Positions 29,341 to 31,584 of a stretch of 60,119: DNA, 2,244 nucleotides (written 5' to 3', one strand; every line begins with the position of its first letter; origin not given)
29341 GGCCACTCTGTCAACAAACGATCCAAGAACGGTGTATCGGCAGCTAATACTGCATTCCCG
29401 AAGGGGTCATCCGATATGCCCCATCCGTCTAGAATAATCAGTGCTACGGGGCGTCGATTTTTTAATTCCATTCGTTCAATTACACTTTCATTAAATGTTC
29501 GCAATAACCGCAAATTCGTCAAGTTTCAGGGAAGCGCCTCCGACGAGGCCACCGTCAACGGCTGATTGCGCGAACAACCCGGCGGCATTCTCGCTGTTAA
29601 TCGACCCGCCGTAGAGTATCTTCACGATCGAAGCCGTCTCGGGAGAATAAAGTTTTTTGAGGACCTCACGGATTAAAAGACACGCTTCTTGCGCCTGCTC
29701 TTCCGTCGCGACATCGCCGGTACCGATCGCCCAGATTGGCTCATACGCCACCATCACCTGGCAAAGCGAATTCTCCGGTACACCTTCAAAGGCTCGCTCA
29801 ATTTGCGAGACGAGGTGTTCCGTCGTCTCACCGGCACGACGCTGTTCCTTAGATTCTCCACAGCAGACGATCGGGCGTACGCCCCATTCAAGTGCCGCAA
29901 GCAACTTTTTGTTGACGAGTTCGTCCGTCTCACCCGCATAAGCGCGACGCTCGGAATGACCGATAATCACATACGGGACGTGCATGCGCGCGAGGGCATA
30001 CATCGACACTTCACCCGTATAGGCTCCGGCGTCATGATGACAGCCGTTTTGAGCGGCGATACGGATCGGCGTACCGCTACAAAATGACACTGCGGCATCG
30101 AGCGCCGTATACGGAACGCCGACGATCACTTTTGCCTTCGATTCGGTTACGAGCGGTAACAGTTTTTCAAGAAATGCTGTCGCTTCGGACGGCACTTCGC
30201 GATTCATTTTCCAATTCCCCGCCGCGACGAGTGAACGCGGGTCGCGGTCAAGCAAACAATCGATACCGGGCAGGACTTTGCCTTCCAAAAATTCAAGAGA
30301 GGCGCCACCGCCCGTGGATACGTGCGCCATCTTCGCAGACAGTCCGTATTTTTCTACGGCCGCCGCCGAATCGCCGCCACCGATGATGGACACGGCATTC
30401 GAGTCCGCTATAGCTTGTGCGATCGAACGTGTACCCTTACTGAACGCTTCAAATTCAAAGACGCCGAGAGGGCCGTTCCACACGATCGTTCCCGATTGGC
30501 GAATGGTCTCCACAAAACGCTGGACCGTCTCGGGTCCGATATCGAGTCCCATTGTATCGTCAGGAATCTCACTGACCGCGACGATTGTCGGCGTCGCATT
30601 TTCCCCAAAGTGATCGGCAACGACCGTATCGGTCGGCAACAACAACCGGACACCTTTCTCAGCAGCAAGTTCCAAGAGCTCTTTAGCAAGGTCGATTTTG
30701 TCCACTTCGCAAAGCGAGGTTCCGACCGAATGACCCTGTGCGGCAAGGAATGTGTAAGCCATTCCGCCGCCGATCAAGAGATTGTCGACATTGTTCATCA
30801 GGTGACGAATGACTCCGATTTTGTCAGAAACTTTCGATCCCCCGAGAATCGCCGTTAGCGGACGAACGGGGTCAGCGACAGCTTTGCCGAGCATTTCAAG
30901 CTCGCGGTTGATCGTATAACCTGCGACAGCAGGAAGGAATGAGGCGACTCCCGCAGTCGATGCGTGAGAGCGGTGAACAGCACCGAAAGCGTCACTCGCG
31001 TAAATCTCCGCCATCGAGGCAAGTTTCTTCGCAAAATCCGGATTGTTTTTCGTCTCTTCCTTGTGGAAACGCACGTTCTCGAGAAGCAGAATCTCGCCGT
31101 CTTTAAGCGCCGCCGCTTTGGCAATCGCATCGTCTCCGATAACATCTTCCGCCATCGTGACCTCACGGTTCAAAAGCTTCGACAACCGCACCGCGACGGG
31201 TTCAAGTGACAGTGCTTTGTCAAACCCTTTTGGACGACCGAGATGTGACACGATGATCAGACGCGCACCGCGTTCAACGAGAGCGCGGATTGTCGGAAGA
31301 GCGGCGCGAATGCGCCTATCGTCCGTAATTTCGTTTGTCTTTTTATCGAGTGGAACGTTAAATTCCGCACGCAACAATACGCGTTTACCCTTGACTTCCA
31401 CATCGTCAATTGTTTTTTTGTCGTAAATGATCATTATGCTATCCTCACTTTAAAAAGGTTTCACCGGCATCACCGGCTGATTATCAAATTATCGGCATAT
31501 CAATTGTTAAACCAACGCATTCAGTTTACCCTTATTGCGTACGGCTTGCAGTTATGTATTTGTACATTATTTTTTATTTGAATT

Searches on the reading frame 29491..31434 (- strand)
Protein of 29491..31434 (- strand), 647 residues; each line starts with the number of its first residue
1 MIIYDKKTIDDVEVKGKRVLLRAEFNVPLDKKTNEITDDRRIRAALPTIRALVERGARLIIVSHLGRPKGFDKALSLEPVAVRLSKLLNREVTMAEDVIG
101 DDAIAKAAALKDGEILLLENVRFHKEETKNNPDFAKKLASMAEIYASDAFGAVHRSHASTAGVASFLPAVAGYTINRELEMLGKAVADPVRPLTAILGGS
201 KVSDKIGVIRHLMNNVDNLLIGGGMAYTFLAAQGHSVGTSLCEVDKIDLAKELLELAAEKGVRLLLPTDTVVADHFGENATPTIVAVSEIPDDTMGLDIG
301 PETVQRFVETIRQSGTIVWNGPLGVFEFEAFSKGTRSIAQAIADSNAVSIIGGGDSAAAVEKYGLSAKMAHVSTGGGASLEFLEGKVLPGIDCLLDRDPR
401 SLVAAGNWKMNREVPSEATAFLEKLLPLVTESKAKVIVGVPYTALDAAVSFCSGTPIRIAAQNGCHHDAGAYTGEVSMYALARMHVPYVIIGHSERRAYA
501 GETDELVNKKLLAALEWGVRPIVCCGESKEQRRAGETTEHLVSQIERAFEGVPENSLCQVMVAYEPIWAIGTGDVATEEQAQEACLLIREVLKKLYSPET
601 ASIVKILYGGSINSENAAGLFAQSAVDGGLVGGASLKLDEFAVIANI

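Call 34: find_encoding_contigs(protein=window:29491-31434:-, flank=10000, max_places=1)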
Protein window:29491-31434:- (647 aa): 23 contigs read that carry it; 1 place shown.
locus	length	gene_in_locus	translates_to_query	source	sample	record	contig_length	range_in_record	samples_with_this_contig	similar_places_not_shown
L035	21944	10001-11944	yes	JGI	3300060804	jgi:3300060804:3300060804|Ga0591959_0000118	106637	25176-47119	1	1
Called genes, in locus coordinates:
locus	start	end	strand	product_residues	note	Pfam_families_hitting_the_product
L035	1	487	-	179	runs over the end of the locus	-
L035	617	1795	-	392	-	PF20706:GT4-conflict (weak), PF13439:Glyco_transf_4, PF13579:Glyco_trans_4_4, PF00534:Glycos_transf_1, PF13692:Glyco_trans_1_4, PF13524:Glyco_trans_1_2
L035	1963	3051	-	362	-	PF05368:NmrA, PF01073:3Beta_HSD, PF01370:Epimerase, PF02719:Polysacc_synt_2 (weak), PF04321:RmlD_sub_bind, PF13460:NAD_binding_10, PF16363:GDP_Man_Dehyd, PF07993:NAD_binding_4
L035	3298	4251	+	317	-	-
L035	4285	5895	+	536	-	PF03802:CitX, PF01874:CitG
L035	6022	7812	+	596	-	PF06347:SH3_4 (faint), PF08239:SH3_3 (weak), PF18348:SH3_16 (faint), PF08239:SH3_3, PF00877:NLPC_P60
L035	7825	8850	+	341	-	PF00535:Glycos_transf_2, PF10111:Glyco_tranf_2_2 (weak), PF13641:Glyco_tranf_2_3 (weak)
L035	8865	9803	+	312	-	PF02811:PHP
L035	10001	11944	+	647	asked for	PF00162:PGK, PF00121:TIM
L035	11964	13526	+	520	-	PF01676:Metalloenzyme, PF06415:iPGM_N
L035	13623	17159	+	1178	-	PF01855:POR_N, PF17147:PFOR_II, PF01558:POR, PF10371:EKR, PF00037:Fer4 (weak), PF12837:Fer4_6 (weak), PF12838:Fer4_7, PF13484:Fer4_16, +5 more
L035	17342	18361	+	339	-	PF13545:HTH_Crp_2 (weak), PF07261:DnaB_2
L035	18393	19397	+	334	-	PF01695:IstB_IS21, PF00308:Bac_DnaA (weak), PF13401:AAA_22 (weak)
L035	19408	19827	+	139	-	PF01648:ACPS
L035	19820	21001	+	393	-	PF18348:SH3_16 (faint)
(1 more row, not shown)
